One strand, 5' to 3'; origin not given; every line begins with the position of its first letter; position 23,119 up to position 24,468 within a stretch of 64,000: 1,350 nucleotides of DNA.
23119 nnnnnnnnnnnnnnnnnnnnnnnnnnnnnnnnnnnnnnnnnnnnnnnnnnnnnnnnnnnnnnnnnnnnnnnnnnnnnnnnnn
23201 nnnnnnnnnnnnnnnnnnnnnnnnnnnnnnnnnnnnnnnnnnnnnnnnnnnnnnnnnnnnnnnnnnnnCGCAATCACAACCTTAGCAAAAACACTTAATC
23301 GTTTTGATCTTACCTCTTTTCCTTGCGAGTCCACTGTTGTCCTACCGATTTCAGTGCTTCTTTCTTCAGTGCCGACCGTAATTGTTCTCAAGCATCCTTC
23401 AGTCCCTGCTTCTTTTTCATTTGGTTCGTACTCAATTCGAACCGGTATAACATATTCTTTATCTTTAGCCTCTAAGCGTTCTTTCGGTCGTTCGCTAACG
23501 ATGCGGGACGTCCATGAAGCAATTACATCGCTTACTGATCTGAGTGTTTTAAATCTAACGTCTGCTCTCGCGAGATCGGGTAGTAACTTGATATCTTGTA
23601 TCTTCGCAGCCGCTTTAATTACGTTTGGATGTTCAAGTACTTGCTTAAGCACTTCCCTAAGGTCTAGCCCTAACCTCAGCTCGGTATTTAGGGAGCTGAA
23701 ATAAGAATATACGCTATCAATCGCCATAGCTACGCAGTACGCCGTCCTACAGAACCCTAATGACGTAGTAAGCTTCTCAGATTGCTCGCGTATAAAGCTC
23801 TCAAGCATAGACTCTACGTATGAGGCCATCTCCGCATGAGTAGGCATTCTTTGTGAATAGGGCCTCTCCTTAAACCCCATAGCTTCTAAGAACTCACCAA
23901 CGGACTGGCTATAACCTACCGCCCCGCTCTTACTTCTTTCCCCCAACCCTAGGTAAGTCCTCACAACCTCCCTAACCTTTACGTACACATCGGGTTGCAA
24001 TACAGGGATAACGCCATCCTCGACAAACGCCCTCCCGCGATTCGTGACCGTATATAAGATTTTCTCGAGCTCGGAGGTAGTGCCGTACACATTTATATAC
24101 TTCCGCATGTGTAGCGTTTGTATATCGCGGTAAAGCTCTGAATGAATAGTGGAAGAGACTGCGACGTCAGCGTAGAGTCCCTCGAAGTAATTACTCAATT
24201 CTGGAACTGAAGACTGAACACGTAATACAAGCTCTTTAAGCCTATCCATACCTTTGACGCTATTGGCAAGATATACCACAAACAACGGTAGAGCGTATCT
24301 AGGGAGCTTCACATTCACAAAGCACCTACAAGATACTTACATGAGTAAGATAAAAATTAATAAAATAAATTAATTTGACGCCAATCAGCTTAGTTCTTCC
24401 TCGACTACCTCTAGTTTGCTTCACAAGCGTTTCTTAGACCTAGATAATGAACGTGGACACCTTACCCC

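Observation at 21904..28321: Uncharacterised four-gene membrane/envelope cluster, the best candidate for an undescribed system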

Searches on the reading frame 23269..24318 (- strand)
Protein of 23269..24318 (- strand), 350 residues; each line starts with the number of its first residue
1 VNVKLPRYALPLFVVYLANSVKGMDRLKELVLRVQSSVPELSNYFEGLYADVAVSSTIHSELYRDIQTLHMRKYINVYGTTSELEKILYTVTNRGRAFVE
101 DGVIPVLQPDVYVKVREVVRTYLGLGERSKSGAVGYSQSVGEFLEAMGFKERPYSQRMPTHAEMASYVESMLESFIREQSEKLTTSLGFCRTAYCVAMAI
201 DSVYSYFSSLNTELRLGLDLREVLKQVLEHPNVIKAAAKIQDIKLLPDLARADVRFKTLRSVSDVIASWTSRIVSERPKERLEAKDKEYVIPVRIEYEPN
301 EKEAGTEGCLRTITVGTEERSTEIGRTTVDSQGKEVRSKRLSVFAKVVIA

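Call 55: search_protein_representatives(alignment_id=A2)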
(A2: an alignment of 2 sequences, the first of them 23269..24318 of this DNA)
Query: 2 sequences, 360 profile positions. Proteins with E-value up to 0.001 (for the whole library): 53; up to 1e-10: 29; up to 1e-30: 6. The best 53 are listed.
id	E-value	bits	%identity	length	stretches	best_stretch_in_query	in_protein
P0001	3.1e-213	724.1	-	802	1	3-351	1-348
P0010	4.6e-75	269.6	-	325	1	3-286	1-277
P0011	9.0e-41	156.8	-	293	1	32-279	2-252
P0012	1.5e-36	142.8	-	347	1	175-321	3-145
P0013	6.2e-34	134.3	-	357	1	173-305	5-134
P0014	9.4e-31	123.8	-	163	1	180-318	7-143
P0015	1.2e-30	123.5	-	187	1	174-327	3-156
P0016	7.5e-29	117.5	-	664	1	165-332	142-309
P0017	9.4e-28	113.9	-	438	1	5-280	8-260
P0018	2.4e-27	112.6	-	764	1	170-359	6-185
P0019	6.3e-27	111.2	-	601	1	176-334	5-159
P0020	6.5e-27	111.2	-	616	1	180-305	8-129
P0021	1.6e-26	109.9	-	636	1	180-307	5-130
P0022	1.1e-24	103.9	-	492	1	173-306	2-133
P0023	1.8e-21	93.2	-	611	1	173-324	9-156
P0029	2.0e-14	70.1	-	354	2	163-281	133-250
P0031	2.2e-13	66.7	-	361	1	5-330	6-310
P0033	2.6e-12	63.2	-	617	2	180-306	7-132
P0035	1.6e-11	60.6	-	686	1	178-297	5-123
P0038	1.4e-10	57.4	-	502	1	173-283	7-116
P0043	1.1e-08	51.2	-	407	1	182-299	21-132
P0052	2.0e-05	40.5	-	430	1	171-283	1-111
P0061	8.8e-04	35.1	-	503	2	177-274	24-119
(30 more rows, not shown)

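Call 63: list_cluster_members(proteins=[P0010, P0012, P0016, P0018, P0020, P0021, P0033, P0035, P0043, P0061])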
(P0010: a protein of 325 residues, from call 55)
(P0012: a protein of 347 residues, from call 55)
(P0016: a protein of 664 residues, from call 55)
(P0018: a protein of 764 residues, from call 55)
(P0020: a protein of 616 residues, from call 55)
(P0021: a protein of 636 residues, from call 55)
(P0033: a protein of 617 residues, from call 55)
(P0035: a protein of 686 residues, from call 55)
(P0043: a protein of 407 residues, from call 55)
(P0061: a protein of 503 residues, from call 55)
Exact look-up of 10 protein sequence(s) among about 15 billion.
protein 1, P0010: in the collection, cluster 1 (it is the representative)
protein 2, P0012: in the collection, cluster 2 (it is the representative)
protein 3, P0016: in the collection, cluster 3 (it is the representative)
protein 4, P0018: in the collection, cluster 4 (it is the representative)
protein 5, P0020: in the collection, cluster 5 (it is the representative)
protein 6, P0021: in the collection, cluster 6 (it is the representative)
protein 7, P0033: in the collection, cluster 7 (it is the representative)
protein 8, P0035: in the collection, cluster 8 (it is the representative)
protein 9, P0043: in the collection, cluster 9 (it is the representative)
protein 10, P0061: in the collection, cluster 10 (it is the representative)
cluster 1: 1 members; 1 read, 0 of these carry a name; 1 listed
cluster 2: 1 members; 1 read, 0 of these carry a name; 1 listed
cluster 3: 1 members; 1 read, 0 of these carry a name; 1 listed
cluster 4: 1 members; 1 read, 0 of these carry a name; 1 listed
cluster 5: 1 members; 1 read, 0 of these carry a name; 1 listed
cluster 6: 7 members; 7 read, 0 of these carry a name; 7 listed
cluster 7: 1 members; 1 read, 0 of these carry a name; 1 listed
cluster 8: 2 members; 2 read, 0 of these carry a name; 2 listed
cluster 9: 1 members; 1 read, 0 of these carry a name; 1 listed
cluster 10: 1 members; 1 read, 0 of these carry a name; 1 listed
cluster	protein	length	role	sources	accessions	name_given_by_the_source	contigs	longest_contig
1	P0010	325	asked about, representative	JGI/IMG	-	-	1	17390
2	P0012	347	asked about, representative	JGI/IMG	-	-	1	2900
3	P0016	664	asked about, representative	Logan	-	-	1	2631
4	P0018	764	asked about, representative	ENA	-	-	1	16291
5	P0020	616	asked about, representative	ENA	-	-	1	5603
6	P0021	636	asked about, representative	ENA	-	-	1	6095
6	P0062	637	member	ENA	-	-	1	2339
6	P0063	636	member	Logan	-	-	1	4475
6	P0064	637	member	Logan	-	-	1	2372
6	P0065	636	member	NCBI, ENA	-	-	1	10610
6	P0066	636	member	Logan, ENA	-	-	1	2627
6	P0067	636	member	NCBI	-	-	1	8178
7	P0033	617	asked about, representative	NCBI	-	-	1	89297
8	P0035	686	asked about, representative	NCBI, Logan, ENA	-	-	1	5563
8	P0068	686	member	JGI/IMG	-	-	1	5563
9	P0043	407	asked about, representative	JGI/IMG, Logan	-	-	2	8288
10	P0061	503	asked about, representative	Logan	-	-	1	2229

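Call 64: find_encoding_contigs(protein=P0033, flank=10000, max_places=2)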
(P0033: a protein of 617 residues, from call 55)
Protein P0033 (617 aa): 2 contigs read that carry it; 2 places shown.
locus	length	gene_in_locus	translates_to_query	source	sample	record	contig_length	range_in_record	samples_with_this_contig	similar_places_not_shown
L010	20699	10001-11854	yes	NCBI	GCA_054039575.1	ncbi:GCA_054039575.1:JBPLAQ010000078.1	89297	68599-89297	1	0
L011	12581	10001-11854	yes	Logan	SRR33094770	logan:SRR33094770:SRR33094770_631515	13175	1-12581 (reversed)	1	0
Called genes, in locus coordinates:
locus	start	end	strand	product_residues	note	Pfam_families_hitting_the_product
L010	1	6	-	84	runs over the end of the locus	PF01850:PIN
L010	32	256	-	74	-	-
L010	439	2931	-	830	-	PF02463:SMC_N (weak), PF13166:AAA_13 (faint), PF13175:AAA_15 (faint), PF13304:AAA_21 (faint), PF13476:AAA_23, PF13555:AAA_29 (weak), PF04108:ATG17_like (faint), PF28159:CEP89 (weak), +3 more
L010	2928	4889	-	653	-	PF01580:FtsK_SpoIIIE (faint), PF01935:DUF87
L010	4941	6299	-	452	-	-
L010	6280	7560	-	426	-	PF00149:Metallophos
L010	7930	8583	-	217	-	-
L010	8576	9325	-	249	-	-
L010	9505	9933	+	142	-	PF03479:PCC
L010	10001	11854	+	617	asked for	PF04473:DUF553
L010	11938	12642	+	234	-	-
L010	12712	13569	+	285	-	PF18765:Polbeta (faint)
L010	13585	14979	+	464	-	-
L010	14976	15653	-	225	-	PF24038:DUF7347, PF12840:HTH_20 (weak)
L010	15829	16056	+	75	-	PF26688:RHH_12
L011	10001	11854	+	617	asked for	PF04473:DUF553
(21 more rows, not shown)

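Call 68: find_encoding_contigs(protein=P0018, flank=10000, max_places=1)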
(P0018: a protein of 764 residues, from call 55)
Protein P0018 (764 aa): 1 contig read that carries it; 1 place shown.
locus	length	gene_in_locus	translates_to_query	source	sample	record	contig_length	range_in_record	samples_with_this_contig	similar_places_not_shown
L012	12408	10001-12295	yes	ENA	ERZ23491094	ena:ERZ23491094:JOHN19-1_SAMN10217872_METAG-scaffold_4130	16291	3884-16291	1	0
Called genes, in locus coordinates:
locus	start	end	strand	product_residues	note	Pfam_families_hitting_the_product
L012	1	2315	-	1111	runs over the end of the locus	PF00270:DEAD, PF04851:ResIII (faint), PF00271:Helicase_C (faint)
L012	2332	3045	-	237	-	-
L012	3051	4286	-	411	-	-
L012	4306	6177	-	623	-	-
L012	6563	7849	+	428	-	PF01555:N6_N4_Mtase, PF01170:UPF0020 (faint)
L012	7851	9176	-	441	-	-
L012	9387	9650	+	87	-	PF01850:PIN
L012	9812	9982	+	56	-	-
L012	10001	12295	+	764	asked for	PF04473:DUF553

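Call 69: find_encoding_contigs(protein=P0010, flank=10000, max_places=1)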
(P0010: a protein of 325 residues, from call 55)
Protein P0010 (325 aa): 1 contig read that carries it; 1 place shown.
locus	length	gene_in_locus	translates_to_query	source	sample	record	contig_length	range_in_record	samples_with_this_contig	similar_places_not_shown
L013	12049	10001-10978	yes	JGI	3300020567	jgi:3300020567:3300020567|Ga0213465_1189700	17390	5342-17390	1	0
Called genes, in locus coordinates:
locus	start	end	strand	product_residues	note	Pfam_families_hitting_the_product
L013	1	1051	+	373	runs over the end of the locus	-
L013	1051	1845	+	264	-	-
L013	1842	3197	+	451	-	PF02171:Piwi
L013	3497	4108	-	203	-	-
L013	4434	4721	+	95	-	-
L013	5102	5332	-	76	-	-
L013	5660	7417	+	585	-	-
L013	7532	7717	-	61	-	PF13514:AAA_27 (weak)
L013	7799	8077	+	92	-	-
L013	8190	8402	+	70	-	-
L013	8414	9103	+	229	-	-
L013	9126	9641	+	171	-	-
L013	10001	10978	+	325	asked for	-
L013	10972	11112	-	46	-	-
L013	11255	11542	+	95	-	-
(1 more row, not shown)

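Call 70: find_encoding_contigs(protein=P0020, flank=10000, max_places=1)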
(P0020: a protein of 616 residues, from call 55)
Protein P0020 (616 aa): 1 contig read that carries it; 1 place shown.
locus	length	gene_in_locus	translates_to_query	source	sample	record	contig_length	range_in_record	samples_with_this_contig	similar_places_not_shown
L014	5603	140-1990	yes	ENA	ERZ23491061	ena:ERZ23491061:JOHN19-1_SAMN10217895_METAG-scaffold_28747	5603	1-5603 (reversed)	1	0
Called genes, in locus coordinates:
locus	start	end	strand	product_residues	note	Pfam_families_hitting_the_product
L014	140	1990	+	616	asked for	PF01841:Transglut_core (faint), PF04473:DUF553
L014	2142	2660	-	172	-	PF00589:Phage_integrase (faint)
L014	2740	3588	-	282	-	-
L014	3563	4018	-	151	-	-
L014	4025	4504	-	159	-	-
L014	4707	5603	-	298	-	?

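Call 73: search_protein_families(library=pfam, proteins=[P0016, P0022, P0038, P0043, P0052, P0061, P0017, P0031, P0012, P0029], max_evalue=0.01)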
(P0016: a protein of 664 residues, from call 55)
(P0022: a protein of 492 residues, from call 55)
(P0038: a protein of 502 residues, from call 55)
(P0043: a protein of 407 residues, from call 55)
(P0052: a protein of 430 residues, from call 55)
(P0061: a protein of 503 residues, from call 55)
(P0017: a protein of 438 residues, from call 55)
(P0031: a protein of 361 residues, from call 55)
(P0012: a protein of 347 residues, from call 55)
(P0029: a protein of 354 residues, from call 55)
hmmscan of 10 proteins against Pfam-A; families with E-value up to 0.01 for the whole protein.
P0016 (664 aa): 1 family
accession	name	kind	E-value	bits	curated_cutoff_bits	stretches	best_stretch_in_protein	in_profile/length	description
PF00188.32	CAP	-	7.9e-05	23.9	21.1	1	391-514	1-111/117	Cysteine-rich secretory protein family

P0022 (492 aa): 1 family
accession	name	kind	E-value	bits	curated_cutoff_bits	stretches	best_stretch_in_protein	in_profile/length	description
PF00188.32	CAP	-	5.4e-06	27.7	21.1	1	220-343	1-111/117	Cysteine-rich secretory protein family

P0038 (502 aa): 1 family
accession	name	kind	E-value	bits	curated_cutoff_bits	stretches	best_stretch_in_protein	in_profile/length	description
PF00188.32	CAP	-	1.3e-05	26.5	21.1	1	215-340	3-108/117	Cysteine-rich secretory protein family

P0043 (407 aa): 2 families
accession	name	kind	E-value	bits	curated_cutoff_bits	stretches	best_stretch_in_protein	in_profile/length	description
PF22766.2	ZW10_C2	-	0.0011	19.6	27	0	46-104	51-110/152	ZW10 C-terminal helical domain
PF14198.11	TnpV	-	0.0072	16.7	27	0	279-335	53-109/111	Transposon-encoded protein TnpV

P0052 (430 aa): 1 family
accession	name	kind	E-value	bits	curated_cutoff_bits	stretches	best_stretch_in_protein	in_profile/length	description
PF02899.23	Phage_int_SAM_1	-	0.0032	18.1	22.3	0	63-86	17-38/83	Phage integrase, N-terminal SAM-like domain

P0061 (503 aa): 0 families

P0017 (438 aa): 1 family
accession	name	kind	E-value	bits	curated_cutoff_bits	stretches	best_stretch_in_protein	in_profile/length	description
PF19779.4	DUF6264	-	0.0097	16.5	31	0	261-393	15-124/183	Family of unknown function (DUF6264)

P0031 (361 aa): 0 families

P0012 (347 aa): 0 families

P0029 (354 aa): 0 families

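Call 76: predict_structure(alignment_id=A4)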
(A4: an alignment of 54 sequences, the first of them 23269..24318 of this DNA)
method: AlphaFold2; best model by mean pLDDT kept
length: 350 residues; sequences in the alignment: 54
mean_pLDDT: 81.7   pTM: 0.50
mean pLDDT of the five models: 81.7, 81.4, 81.1, 80.6, 80.4
residues with pLDDT >= 90: 205; 70-90: 48; 50-70: 52; < 50: 45
segments of 3 or more residues with pLDDT < 50: 128-138, 151-155, 305-329
pLDDT, mean of each block of 10 residues (from residue 1): 93 96 95 96 94 81 96 93 90 95 97 96 69 43 60 56 85 94 97 98 96 93 98 97 98 98 98 88 57 54 46 41 42 53 78
secondary structure, 60 per line:
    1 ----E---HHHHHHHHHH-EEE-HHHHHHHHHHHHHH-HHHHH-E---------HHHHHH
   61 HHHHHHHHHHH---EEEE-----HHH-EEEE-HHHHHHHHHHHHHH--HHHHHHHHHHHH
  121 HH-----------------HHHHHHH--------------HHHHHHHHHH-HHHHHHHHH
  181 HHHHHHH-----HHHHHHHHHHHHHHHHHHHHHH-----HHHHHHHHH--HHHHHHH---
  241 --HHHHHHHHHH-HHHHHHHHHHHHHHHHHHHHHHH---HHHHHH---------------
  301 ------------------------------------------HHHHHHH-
elements in order: H9-18 E20-22 H24-37 H39-43 H55-71 E75-78 E88-91 H93-106 H109-122 H140-146 H161-170 H172-187 H193-214 H220-228 H231-237 H243-252 H254-276 H280-285 H343-349

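Call 79: fold_search(model_id=the predicted structure, library=pdb)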
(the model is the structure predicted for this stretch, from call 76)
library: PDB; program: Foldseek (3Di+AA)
matches with E <= 10: 524; with E <= 0.001: 0
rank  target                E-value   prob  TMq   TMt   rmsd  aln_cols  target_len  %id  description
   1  9gm7_C                1.3e-03  0.99  0.21  0.17  31.3       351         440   12  MukBEF in a nucleotide-bound state with open neck gate (monomer) (released 2025-03-26)
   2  9gm7_D                3.7e-03  0.98  0.21  0.25  21.2       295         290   14  MukBEF in a nucleotide-bound state with open neck gate (monomer) (released 2025-03-26)
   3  9gm9_D                8.1e-03  0.97  0.22  0.24  20.7       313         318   13  MukBEF in a DNA capture state (released 2025-03-26)
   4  3euh_B                2.6e-02  0.77  0.20  0.22  24.1       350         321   15  Crystal Structure of the MukE-MukF Complex (released 2009-01-20)
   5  5z7b_B                3.2e-02  0.82  0.16  0.27  20.1       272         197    8  Crystal structure of the VanR transcription factor in complex with vanillate (released 2018-08-29)
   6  5z7b_A                3.7e-02  0.84  0.17  0.28  20.2       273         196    9  Crystal structure of the VanR transcription factor in complex with vanillate (released 2018-08-29)
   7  9gmb_D                3.7e-02  0.77  0.20  0.23  21.1       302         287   14  MukEF in complex with the phage protein gp5.9 (released 2025-03-26)
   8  6lg2_B                4.1e-02  0.87  0.17  0.30  20.1       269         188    8  VanR bound to Vanillate (released 2020-02-12)
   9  5x11_D                6.7e-02  0.87  0.18  0.32  16.3       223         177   13  Crystal structure of Bacillus subtilis PadR in complex with operator DNA (released 2017-11-22)
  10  7nz2_C1               8.1e-02  0.57  0.20  0.17  31.0       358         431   14  Cryo-EM structure of the MukBEF-MatP-DNA tetrad (released 2021-07-07)
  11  3rpu_X                8.1e-02  0.28  0.15  0.16  24.4       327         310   12  Crystal structure of the MukE-MukF complex (released 2012-03-14)
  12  3rpu_A                1.0e-01  0.35  0.17  0.19  24.3       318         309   12  Crystal structure of the MukE-MukF complex (released 2012-03-14)
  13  5x11_E                1.1e-01  0.82  0.18  0.33  15.3       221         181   13  Crystal structure of Bacillus subtilis PadR in complex with operator DNA (released 2017-11-22)
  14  5x11_F                1.2e-01  0.77  0.18  0.32  15.5       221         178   13  Crystal structure of Bacillus subtilis PadR in complex with operator DNA (released 2017-11-22)
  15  5x11_H                1.3e-01  0.82  0.18  0.34  16.5       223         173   12  Crystal structure of Bacillus subtilis PadR in complex with operator DNA (released 2017-11-22)
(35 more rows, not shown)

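Call 95: search_protein_families(library=padloc, proteins=[P0043], max_evalue=0.1)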
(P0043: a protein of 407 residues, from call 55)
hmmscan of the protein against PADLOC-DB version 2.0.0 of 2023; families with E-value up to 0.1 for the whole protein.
P0043 (407 aa): 0 families
